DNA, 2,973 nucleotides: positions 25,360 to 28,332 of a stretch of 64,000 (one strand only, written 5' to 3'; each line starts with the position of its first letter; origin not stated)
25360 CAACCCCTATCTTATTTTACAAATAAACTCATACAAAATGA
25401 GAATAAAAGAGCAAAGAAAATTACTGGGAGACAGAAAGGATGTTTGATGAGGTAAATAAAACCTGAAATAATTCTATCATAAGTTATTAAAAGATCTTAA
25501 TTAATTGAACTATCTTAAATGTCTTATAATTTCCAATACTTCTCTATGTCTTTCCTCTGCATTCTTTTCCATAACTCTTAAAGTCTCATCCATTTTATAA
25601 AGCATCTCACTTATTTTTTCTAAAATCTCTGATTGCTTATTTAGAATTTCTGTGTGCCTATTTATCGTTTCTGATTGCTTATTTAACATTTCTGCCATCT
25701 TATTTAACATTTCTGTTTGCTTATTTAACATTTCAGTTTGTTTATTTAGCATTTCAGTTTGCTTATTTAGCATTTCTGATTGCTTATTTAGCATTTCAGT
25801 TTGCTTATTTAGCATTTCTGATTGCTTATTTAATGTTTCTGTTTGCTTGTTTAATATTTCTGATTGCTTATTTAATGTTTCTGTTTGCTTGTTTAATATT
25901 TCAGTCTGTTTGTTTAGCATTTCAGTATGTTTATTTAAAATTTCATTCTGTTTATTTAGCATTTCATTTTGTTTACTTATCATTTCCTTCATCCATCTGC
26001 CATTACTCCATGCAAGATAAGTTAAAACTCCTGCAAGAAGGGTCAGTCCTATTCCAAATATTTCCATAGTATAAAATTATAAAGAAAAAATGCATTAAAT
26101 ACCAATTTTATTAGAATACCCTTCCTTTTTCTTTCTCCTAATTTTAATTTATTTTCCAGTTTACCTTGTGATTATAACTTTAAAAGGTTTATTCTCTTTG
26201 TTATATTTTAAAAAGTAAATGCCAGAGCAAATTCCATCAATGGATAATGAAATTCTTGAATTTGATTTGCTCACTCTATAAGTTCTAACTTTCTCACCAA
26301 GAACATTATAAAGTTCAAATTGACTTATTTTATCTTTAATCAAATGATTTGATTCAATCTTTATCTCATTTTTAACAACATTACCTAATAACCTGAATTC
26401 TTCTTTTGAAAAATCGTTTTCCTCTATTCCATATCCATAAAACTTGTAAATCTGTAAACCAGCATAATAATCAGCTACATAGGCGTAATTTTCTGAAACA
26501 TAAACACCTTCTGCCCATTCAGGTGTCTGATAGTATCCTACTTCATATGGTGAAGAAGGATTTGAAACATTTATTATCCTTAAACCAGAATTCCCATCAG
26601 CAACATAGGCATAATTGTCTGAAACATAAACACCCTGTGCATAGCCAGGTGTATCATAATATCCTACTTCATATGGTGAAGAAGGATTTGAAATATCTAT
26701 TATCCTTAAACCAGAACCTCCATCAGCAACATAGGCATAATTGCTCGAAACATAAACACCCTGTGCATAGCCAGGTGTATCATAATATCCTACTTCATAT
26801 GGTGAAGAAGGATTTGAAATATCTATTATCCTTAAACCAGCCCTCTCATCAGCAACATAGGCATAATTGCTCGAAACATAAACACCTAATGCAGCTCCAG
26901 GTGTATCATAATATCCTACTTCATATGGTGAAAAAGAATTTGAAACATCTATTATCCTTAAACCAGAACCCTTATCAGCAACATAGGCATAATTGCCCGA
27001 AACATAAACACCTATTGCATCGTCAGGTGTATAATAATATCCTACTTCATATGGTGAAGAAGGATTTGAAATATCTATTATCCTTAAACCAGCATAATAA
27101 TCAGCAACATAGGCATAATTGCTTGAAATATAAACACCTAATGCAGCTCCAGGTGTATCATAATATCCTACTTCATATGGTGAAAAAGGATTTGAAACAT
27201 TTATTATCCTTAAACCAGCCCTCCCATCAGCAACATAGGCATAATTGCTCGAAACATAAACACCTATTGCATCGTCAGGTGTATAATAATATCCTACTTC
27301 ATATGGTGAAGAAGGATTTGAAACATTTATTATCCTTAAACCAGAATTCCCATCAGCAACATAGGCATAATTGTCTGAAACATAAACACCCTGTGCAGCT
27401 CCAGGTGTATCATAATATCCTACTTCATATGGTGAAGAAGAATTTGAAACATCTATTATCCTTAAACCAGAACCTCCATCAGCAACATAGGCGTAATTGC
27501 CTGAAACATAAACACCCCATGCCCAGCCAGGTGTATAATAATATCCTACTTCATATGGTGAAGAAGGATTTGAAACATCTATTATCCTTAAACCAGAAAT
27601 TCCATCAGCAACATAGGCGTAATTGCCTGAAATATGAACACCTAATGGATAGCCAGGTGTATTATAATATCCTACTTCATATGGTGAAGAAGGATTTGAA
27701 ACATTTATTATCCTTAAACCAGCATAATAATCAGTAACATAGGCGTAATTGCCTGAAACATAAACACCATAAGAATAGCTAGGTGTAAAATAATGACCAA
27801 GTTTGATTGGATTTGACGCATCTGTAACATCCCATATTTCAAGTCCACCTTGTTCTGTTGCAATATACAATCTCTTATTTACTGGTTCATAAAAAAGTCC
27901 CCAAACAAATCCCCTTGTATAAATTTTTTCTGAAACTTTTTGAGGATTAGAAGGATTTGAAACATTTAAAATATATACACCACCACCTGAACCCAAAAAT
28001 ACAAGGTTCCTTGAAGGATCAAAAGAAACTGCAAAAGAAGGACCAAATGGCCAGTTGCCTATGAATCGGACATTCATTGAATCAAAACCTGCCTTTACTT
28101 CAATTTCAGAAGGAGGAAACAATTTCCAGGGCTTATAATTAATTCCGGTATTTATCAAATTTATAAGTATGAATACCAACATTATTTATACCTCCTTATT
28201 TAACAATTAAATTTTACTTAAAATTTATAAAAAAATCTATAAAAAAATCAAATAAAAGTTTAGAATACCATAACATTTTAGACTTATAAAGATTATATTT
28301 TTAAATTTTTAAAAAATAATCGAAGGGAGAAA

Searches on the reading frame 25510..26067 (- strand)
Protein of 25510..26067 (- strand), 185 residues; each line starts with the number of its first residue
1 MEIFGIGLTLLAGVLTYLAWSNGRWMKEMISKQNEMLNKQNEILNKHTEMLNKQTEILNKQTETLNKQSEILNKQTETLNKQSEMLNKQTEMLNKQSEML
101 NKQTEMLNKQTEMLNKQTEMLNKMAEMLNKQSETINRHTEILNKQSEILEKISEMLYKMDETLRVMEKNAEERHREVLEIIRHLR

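Call 85: search_protein_families(library=pfam, proteins=[window:25510-26067:-], max_evalue=0.01)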
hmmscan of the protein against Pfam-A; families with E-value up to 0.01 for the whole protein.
window:25510-26067:- (185 aa): 7 families
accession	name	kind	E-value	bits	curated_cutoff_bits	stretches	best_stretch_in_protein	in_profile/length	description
PF01519.22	DUF16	-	6.7e-06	27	40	1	92-166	35-102/104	Protein of unknown function DUF16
PF06103.16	DUF948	-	0.00078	20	37.2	0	149-183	21-55/89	Bacterial protein of unknown function (DUF948)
PF11887.13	Mce4_CUP1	-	0.00099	19.2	32.6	1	34-163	49-175/222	Cholesterol uptake porter CUP1 of Mce4, putative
PF04899.17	MbeD_MobD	-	0.0011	19.5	21.6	0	20-58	30-68/70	MbeD/MobD like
PF12072.13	RNase_Y_N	-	0.0018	18.2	32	0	51-136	74-155/201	RNase Y N-terminal region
PF22788.2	COP9_hel_rpt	-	0.0058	16.6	27.2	0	101-134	5-38/232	COP9 signalosome complex subunit 3, N-terminal helical repeats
PF06791.18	TMP_2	-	0.0074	16.4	30.2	0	12-135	82-199/208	Prophage tail length tape measure protein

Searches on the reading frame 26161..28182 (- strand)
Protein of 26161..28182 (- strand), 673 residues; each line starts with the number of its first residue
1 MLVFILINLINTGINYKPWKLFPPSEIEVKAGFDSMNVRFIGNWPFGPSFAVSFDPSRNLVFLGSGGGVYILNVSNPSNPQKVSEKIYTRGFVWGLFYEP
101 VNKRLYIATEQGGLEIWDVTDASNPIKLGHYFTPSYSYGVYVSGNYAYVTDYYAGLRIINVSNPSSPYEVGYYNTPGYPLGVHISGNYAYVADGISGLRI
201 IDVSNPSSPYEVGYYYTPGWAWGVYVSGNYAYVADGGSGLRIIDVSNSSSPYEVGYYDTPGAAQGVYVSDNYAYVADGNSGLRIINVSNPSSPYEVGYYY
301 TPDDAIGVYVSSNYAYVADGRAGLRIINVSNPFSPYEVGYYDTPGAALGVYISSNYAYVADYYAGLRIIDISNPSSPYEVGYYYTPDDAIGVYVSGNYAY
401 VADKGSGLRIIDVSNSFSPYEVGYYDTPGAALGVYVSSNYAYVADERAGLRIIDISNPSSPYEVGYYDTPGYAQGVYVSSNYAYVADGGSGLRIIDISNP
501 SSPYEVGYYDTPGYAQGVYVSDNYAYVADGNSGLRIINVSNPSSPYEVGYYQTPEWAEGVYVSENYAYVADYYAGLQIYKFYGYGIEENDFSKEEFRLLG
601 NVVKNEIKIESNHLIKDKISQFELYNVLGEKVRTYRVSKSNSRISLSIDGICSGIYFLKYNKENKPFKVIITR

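Call 56: find_encoding_contigs(protein=window:26161-28182:-, flank=10000, max_places=10)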
Protein window:26161-28182:- (673 aa): no gene with exactly this product is on record in the collection.

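Call 85: search_protein_families(library=pfam, proteins=[window:26161-28182:-], max_evalue=0.01)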
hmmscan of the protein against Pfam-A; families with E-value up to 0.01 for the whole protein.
window:26161-28182:- (673 aa): 4 families
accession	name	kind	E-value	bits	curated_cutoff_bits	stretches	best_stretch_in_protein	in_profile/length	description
PF08309.17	LVIVD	-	1e-144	470.1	20.2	11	470-511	1-42/42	LVIVD repeat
PF18962.6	Por_Secre_tail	-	5.9e-07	30.1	27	1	603-671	6-75/75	Secretion system C-terminal sorting domain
PF22464.2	Spike_JR1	-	0.0012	19.7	26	0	231-243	34-46/78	Spike protein P1, first jelly-roll domain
PF23393.2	Beta-prop_WDR90_POC16_2nd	-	0.003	17.2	60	1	51-123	41-111/291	WDR90/POC16, second beta-propeller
